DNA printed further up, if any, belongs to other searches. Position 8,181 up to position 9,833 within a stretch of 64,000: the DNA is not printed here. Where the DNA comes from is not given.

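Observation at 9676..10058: Structured 95-bp tandem array with its own promoter: candidate multimeric non-coding RNA system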

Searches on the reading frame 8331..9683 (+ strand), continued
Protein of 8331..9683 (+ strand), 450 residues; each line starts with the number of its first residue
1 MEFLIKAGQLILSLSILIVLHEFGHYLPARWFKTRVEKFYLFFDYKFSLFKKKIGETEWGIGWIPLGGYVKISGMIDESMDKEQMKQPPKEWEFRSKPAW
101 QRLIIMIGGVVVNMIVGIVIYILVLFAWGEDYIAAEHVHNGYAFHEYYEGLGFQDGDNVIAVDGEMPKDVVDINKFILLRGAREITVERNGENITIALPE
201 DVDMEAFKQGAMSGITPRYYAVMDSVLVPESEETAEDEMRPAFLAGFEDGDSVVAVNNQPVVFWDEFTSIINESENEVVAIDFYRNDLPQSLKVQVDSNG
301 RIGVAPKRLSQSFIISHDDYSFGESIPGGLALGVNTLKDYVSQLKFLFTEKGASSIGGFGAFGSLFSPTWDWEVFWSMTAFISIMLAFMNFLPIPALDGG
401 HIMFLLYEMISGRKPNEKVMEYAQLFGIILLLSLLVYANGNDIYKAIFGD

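Call 23: find_homologous_proteins(query=window:8331-9683:+, max_evalue=1e-100)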
Query window:8331-9683:+ (450 aa): 7971 proteins with E <= 1e-100 among 8000 candidates; the best 120 are listed.
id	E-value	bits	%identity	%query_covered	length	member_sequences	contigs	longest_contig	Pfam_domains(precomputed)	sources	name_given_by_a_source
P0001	0.0e+0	1014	99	100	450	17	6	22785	PF13180.13,PF02163.29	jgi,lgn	-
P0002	2.6e-264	895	86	100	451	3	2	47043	PF17820.8,PF13180.13,PF02163.29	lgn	-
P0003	1.2e-248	844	84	97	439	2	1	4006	PF17820.8,PF13180.13,PF02163.29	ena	-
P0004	1.5e-231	787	76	100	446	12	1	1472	PF13180.13,PF02163.29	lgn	-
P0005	2.2e-228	777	75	100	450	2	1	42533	PF17820.8,PF13180.13,PF02163.29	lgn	-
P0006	1.2e-227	774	76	100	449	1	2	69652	PF17820.8,PF00595.30,PF13180.13,PF02163.29,PF21558.4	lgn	-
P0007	3.4e-226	770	75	100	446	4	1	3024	PF13180.13,PF02163.29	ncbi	-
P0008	5.2e-226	769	74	100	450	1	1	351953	PF14685.15,PF17820.8,PF13180.13,PF02163.29,PF21558.4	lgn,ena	-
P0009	6.9e-226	769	76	100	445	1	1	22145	PF17820.8,PF13180.13,PF02163.29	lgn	-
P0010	7.7e-226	768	76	100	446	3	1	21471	PF17820.8,PF13180.13,PF02163.29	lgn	-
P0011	5.1e-223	759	74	100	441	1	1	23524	PF17820.8,PF13180.13,PF02163.29,PF21558.4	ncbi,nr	ncbi:RIP metalloprotease RseP [Crocinitomix sp.]|nr:RIP metalloprotease RseP [Crocinitomix sp.]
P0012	1.5e-222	758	74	100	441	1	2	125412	PF17820.8,PF13180.13,PF02163.29,PF21558.4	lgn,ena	-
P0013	1.3e-220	751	76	100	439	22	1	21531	PF17820.8,PF00595.30,PF13180.13,PF02163.29,PF21558.4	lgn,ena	-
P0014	1.3e-218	745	74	100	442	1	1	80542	PF17820.8,PF13180.13,PF02163.29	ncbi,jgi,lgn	-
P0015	1.6e-218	744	73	100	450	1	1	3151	PF13180.13,PF02163.29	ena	-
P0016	2.2e-218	744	74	100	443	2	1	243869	PF17820.8,PF13180.13,PF02163.29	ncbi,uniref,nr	ncbi:RIP metalloprotease RseP [Crocinitomix algicola]|uniref:RIP metalloprotease RseP n=1 Tax=Crocin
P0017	4.1e-218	743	73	100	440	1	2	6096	PF17820.8,PF00595.30,PF13180.13,PF02163.29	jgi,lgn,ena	-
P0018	9.9e-216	735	73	100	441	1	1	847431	PF17820.8,PF00595.30,PF13180.13,PF02163.29,PF21558.4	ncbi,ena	-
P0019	7.3e-213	726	73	100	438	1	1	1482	PF17820.8,PF13180.13,PF02163.29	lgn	-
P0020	5.6e-212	723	71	100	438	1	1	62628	PF17820.8,PF00595.30,PF13180.13,PF02163.29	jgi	jgi:regulator of sigma E protease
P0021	1.5e-211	721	72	100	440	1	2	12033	PF17820.8,PF00595.30,PF13180.13,PF02163.29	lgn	-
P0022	3.7e-208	710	71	100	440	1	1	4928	PF17820.8,PF00595.30,PF13180.13,PF02163.29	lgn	-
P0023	1.5e-196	672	67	100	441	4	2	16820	PF17820.8,PF13180.13,PF02163.29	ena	-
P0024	8.4e-196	669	66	100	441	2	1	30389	PF17820.8,PF13180.13,PF02163.29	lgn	-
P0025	6.5e-195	667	67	100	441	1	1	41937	PF13180.13,PF02163.29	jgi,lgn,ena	-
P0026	2.0e-190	652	66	100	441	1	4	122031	PF17820.8,PF13180.13,PF02163.29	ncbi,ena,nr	ncbi:MAG: RIP metalloprotease RseP [Flavobacteriales bacterium]|nr:RIP metalloprotease RseP [Flavoba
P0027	3.3e-190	651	65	100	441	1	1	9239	PF17820.8,PF00595.30,PF13180.13,PF02163.29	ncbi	-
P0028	8.2e-188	643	65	100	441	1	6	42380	PF17820.8,PF13180.13,PF02163.29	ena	-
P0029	3.6e-186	638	64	100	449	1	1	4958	PF13180.13,PF02163.29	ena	-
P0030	3.7e-186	638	62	100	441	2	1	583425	PF17820.8,PF13180.13,PF02163.29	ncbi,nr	ncbi:MAG: RIP metalloprotease RseP [Bacteroidetes bacterium]|nr:RIP metalloprotease RseP [Bacteroido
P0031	4.7e-186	637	63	100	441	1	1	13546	PF17820.8,PF00595.30,PF13180.13,PF02163.29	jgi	jgi:regulator of sigma E protease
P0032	3.6e-185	634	63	100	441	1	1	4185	PF13180.13,PF02163.29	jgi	jgi:regulator of sigma E protease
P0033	1.3e-184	633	64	100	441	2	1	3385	PF17820.8,PF13180.13,PF02163.29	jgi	jgi:regulator of sigma E protease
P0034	4.5e-184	631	63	100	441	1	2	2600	PF17820.8,PF00595.30,PF13180.13,PF02163.29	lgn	-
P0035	6.4e-184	630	63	100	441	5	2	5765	PF17820.8,PF13180.13,PF02163.29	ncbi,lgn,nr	ncbi:MAG: RIP metalloprotease RseP [Crocinitomicaceae bacterium]|nr:RIP metalloprotease RseP [Crocin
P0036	1.4e-183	629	62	100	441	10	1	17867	PF17820.8,PF13180.13,PF02163.29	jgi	jgi:regulator of sigma E protease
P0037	4.0e-183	628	64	100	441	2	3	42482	PF17820.8,PF13180.13,PF02163.29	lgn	-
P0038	8.1e-182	623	62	100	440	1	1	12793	PF17820.8,PF13180.13,PF02163.29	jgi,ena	-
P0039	8.3e-182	623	62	100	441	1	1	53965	PF17820.8,PF00595.30,PF13180.13,PF02163.29,PF21558.4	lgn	-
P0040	3.8e-181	621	64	100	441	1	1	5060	PF17820.8,PF00595.30,PF13180.13,PF02163.29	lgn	-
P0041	7.4e-181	620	62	100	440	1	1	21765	PF17820.8,PF13180.13,PF02163.29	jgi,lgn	-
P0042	8.1e-181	620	64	99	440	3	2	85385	PF17820.8,PF00595.30,PF13180.13,PF02163.29,PF21558.4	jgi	jgi:regulator of sigma E protease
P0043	1.1e-180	620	61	100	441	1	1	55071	PF17820.8,PF00595.30,PF13180.13,PF02163.29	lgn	-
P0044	3.0e-180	618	62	100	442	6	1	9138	PF17820.8,PF00595.30,PF13180.13,PF02163.29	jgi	-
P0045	4.2e-180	618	63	100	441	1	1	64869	PF17820.8,PF02163.29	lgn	-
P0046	4.4e-180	618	62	100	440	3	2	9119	PF17820.8,PF13180.13,PF02163.29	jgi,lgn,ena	-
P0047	1.3e-179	616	63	100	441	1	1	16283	PF17820.8,PF00595.30,PF13180.13,PF02163.29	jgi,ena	-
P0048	2.3e-179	615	61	100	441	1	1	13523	PF17820.8,PF00595.30,PF13180.13,PF02163.29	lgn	-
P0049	2.8e-179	615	62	100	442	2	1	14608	PF17820.8,PF00595.30,PF13180.13,PF02163.29,PF21558.4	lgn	-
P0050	3.6e-179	615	62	100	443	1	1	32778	PF14685.15,PF17820.8,PF00595.30,PF13180.13,PF02163.29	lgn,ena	-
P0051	4.0e-179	614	62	100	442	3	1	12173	PF17820.8,PF00595.30,PF13180.13,PF02163.29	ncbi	-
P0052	5.5e-179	614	63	100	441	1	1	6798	PF02163.29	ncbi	-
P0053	3.9e-178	611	62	99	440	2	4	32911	PF17820.8,PF13180.13,PF02163.29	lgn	-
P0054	5.7e-178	611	62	100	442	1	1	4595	PF17820.8,PF13180.13,PF02163.29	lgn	-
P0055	1.5e-177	609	61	100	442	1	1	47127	PF17820.8,PF00595.30,PF13180.13,PF02163.29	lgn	-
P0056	2.2e-177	609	60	100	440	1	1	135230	PF17820.8,PF00595.30,PF13180.13,PF02163.29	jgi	-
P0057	3.4e-177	608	61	100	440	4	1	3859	PF17820.8,PF00595.30,PF13180.13,PF02163.29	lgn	-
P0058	6.2e-177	607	62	100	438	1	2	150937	PF17820.8,PF13180.13,PF02163.29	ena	-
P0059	7.3e-177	607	63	100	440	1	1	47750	PF17820.8,PF00595.30,PF13180.13,PF02163.29,PF21558.4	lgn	-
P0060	1.0e-176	607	62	100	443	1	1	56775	PF17820.8,PF13180.13,PF02163.29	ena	-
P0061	3.8e-175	601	63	100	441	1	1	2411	PF17820.8,PF00595.30,PF13180.13,PF02163.29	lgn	-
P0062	7.6e-175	600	63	100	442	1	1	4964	PF17820.8,PF13180.13,PF02163.29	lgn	-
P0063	7.7e-175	600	63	100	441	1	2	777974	PF17820.8,PF00595.30,PF13180.13,PF02163.29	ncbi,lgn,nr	ncbi:MAG: RIP metalloprotease RseP [Crocinitomicaceae bacterium]|nr:RIP metalloprotease RseP [Crocin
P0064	3.2e-174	598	61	100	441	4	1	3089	PF17820.8,PF00595.30,PF13180.13,PF02163.29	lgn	-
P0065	5.5e-174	598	61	100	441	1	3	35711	PF17820.8,PF00595.30,PF13180.13,PF02163.29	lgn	-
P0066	7.6e-174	597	62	100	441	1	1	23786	PF17820.8,PF00595.30,PF13180.13,PF02163.29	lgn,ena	-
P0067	2.1e-173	596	63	100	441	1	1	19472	PF17820.8,PF00595.30,PF13180.13,PF02163.29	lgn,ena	-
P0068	3.4e-173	595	62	100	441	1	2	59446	PF17820.8,PF00595.30,PF13180.13,PF02163.29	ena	-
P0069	4.2e-173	595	62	100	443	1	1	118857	PF17820.8,PF13180.13,PF02163.29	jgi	jgi:regulator of sigma E protease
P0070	5.0e-173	594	62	100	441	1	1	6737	PF17820.8,PF00595.30,PF13180.13,PF02163.29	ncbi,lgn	-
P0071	8.2e-173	594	60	100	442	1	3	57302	PF17820.8,PF00595.30,PF13180.13,PF02163.29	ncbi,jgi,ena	jgi:regulator of sigma E protease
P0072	1.0e-172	593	61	100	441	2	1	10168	PF17820.8,PF00595.30,PF13180.13,PF02163.29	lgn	-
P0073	2.5e-172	592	61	100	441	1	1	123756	PF17820.8,PF00595.30,PF13180.13,PF02163.29,PF21558.4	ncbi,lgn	ncbi:MAG: RIP metalloprotease RseP [Crocinitomicaceae bacterium]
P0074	3.6e-172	592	59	100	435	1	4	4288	PF17820.8,PF02163.29,PF21558.4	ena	-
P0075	5.0e-172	591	61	100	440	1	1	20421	PF17820.8,PF00595.30,PF13180.13,PF02163.29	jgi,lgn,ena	-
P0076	1.1e-171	590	61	100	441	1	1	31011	PF17820.8,PF00595.30,PF13180.13,PF02163.29,PF21558.4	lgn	-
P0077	1.1e-171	590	61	100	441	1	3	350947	PF17820.8,PF00595.30,PF13180.13,PF02163.29,PF21558.4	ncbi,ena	ncbi:MAG: RIP metalloprotease RseP [Crocinitomicaceae bacterium]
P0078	1.4e-171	590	62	100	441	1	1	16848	PF17820.8,PF00595.30,PF13180.13,PF02163.29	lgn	-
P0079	1.7e-171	589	60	100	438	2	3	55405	PF17820.8,PF00595.30,PF13180.13,PF02163.29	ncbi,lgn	ncbi:MAG: RIP metalloprotease RseP [Crocinitomicaceae bacterium]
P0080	4.1e-171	588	59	100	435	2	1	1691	PF13180.13,PF02163.29,PF21558.4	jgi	jgi:regulator of sigma E protease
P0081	6.4e-171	587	60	100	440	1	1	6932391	PF17820.8,PF13180.13,PF02163.29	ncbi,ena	-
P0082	1.8e-170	586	60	99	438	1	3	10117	PF13180.13,PF02163.29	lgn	-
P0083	2.1e-169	582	60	100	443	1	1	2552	PF13180.13,PF02163.29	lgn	-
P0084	2.3e-169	582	59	100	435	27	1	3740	PF17820.8,PF00595.30,PF13180.13,PF02163.29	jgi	-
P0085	2.7e-169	582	59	100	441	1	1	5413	PF17820.8,PF13180.13,PF02163.29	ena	-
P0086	3.5e-169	582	60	100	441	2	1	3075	PF17820.8,PF13180.13,PF02163.29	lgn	-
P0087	7.3e-169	581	60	100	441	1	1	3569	PF17820.8,PF00595.30,PF13180.13,PF02163.29,PF21558.4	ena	-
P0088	8.5e-169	580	60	100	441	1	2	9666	PF17820.8,PF13180.13,PF02163.29,PF21558.4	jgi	jgi:regulator of sigma E protease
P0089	1.4e-168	580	58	100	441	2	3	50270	PF17820.8,PF00595.30,PF13180.13,PF02163.29,PF21558.4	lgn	-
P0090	4.1e-168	578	60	100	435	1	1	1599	PF17820.8,PF00595.30,PF02163.29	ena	-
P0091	4.1e-168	578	59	99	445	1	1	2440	PF17820.8,PF00595.30,PF13180.13,PF02163.29,PF21558.4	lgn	-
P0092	5.8e-168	578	58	99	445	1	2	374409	PF17820.8,PF00595.30,PF13180.13,PF02163.29,PF21558.4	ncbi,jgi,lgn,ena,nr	ncbi:MAG: RIP metalloprotease RseP [Bacteroidetes bacterium]|nr:RIP metalloprotease RseP [Bacteroido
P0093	6.6e-168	577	59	99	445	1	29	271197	PF17820.8,PF00595.30,PF13180.13,PF02163.29,PF21558.4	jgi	jgi:regulator of sigma E protease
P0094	1.1e-166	573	59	100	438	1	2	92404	PF17820.8,PF00595.30,PF13180.13,PF02163.29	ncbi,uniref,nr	ncbi:RIP metalloprotease RseP [Putridiphycobacter roseus]|uniref:Zinc metalloprotease n=1 Tax=Putrid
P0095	1.3e-166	573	58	99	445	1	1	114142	PF17820.8,PF00595.30,PF13180.13,PF02163.29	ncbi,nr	ncbi:MAG: RIP metalloprotease RseP [Flavobacteriaceae bacterium]|nr:RIP metalloprotease RseP [Flavob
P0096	1.3e-166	573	59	100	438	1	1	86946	PF17820.8,PF00595.30,PF13180.13,PF02163.29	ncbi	ncbi:MAG: RIP metalloprotease RseP [Crocinitomicaceae bacterium]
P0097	1.9e-166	573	58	100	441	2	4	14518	PF14685.15,PF17820.8,PF00595.30,PF13180.13,PF02163.29,PF21558.4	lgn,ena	-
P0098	2.1e-166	573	59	99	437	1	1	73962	PF17820.8,PF00595.30,PF13180.13,PF02163.29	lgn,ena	-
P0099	1.3e-165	570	59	100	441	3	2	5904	PF17820.8,PF00595.30,PF13180.13,PF02163.29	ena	-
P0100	2.0e-165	569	58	100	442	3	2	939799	PF17820.8,PF00595.30,PF13180.13,PF02163.29,PF21558.4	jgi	jgi:regulator of sigma E protease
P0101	2.7e-165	569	59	100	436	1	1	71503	PF17820.8,PF00595.30,PF13180.13,PF02163.29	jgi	-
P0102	1.5e-164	566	58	100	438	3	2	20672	PF17820.8,PF00595.30,PF13180.13,PF02163.29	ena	-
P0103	2.1e-164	566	58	100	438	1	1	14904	PF17820.8,PF13180.13,PF02163.29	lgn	-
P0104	4.0e-164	565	56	100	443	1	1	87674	PF17820.8,PF00595.30,PF13180.13,PF02163.29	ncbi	-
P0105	4.3e-164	565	58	100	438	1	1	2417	PF17820.8,PF00595.30,PF13180.13,PF02163.29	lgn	-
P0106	4.4e-164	565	59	100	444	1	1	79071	PF17820.8,PF00595.30,PF13180.13,PF02163.29,PF21558.4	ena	-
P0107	4.5e-164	565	58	100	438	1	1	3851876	PF17820.8,PF00595.30,PF13180.13,PF02163.29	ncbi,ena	-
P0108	1.2e-163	563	56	100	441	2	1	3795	PF14685.15,PF17820.8,PF00595.30,PF13180.13,PF02163.29,PF21558.4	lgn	-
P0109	3.5e-163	562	59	100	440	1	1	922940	PF17820.8,PF00595.30,PF13180.13,PF02163.29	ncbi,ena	-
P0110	3.8e-163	562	56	99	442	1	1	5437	PF14685.15,PF17820.8,PF00595.30,PF13180.13,PF02163.29,PF21558.4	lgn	-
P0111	4.1e-163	562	55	100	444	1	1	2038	PF17820.8,PF00595.30,PF13180.13,PF02163.29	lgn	-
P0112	6.7e-163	561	56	100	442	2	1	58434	PF14685.15,PF17820.8,PF00595.30,PF13180.13,PF02163.29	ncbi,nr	ncbi:MAG: RIP metalloprotease RseP [Flavobacteriaceae bacterium]|nr:RIP metalloprotease RseP [Flavob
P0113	7.0e-163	561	56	100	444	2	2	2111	PF17820.8,PF00595.30,PF13180.13,PF02163.29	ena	-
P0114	8.5e-163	561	57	100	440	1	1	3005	PF14685.15,PF17820.8,PF00595.30,PF13180.13,PF02163.29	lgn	-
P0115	1.2e-162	560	59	100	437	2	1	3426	PF17820.8,PF00595.30,PF13180.13,PF02163.29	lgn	-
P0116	1.2e-162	560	56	100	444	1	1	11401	PF17820.8,PF00595.30,PF13180.13,PF02163.29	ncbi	-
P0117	1.9e-162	560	57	99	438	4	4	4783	PF17820.8,PF00595.30,PF13180.13,PF02163.29,PF21558.4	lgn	-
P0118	2.6e-162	559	57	99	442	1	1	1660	PF17820.8,PF00595.30,PF13180.13,PF02163.29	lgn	-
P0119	3.0e-162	559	57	100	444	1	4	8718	PF17820.8,PF00595.30,PF13180.13,PF02163.29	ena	-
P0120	4.0e-162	558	56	99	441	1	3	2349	PF14685.15,PF17820.8,PF00595.30,PF13180.13,PF02163.29,PF21558.4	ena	-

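Call 24: find_encoding_contigs(protein=P0002, flank=5000, max_places=4)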
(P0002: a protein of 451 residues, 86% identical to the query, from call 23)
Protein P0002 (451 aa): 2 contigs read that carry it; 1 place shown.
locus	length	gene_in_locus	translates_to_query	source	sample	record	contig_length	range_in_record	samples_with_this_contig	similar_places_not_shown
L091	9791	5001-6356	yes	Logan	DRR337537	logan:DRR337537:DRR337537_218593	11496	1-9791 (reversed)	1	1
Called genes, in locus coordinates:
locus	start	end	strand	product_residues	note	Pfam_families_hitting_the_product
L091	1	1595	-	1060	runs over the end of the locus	PF18962:Por_Secre_tail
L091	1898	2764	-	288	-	PF16881:LIAS_N, PF04055:Radical_SAM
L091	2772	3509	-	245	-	-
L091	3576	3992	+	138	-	PF02566:OsmC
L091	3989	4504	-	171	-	PF02674:Colicin_V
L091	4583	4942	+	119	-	-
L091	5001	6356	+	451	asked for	PF02163:Peptidase_M50, PF17820:PDZ_6 (faint), PF13180:PDZ_2 (faint)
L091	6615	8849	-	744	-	PF07676:PD40, PF13620:CarboxypepD_reg (weak), PF13715:CarbopepD_reg_2 (faint), PF13620:CarboxypepD_reg (weak), PF00691:OmpA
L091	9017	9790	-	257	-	?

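Call 25: find_encoding_contigs(protein=P0003, flank=5000, max_places=3)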
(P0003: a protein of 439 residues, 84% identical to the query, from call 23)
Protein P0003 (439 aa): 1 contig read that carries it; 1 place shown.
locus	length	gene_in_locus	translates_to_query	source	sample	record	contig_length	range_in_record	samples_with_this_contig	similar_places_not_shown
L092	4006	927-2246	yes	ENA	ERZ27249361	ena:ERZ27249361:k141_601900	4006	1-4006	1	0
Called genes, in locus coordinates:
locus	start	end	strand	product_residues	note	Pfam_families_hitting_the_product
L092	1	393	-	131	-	?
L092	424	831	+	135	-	-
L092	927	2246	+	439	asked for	PF02163:Peptidase_M50, PF17820:PDZ_6 (faint), PF13180:PDZ_2 (faint)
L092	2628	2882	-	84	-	-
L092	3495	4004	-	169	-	?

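Call 26: find_encoding_contigs(protein=P0006, flank=5000, max_places=3)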
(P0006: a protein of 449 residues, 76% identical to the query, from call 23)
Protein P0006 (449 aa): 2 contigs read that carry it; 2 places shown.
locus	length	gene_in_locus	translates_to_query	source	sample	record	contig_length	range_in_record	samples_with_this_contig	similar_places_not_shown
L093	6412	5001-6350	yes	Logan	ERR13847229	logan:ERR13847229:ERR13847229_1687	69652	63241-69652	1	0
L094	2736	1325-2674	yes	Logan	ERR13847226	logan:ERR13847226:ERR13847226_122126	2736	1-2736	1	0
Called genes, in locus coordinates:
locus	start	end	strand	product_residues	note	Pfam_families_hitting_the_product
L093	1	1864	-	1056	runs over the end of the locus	PF13860:FlgD_ig (weak), PF18962:Por_Secre_tail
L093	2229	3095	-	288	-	PF16881:LIAS_N, PF04055:Radical_SAM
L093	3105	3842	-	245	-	-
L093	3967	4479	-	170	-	PF02674:Colicin_V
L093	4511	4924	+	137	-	-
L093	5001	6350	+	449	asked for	PF02163:Peptidase_M50, PF17820:PDZ_6 (faint), PF00595:PDZ (faint), PF21558:Pept_S41_N_bact (faint), PF13180:PDZ_2 (faint)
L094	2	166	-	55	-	?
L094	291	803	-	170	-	PF02674:Colicin_V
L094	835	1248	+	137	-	-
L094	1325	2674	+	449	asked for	PF02163:Peptidase_M50, PF17820:PDZ_6 (faint), PF00595:PDZ (faint), PF21558:Pept_S41_N_bact (faint), PF13180:PDZ_2 (faint)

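Call 27: find_encoding_contigs(protein=P0005, flank=5000, max_places=3)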
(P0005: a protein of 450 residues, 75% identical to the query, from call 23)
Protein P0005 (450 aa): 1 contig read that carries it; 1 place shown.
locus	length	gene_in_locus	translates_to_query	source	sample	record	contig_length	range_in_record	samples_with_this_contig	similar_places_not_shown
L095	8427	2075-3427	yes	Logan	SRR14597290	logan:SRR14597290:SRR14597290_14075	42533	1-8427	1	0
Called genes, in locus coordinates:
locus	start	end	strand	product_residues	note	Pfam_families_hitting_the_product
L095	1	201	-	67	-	?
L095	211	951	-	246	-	-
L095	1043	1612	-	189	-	PF02674:Colicin_V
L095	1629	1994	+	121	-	-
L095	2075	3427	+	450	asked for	PF02163:Peptidase_M50, PF17820:PDZ_6 (faint), PF13180:PDZ_2 (weak)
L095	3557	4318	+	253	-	-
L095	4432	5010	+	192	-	PF00027:cNMP_binding (weak)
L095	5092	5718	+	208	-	-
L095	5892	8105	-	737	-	PF07676:PD40, PF13620:CarboxypepD_reg (weak), PF00691:OmpA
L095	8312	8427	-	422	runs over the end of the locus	-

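Call 64: search_protein_families(library=padloc, proteins=[window:8331-9683:+], max_evalue=0.01)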
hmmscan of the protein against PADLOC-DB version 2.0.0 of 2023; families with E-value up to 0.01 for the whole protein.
window:8331-9683:+ (450 aa): 0 families
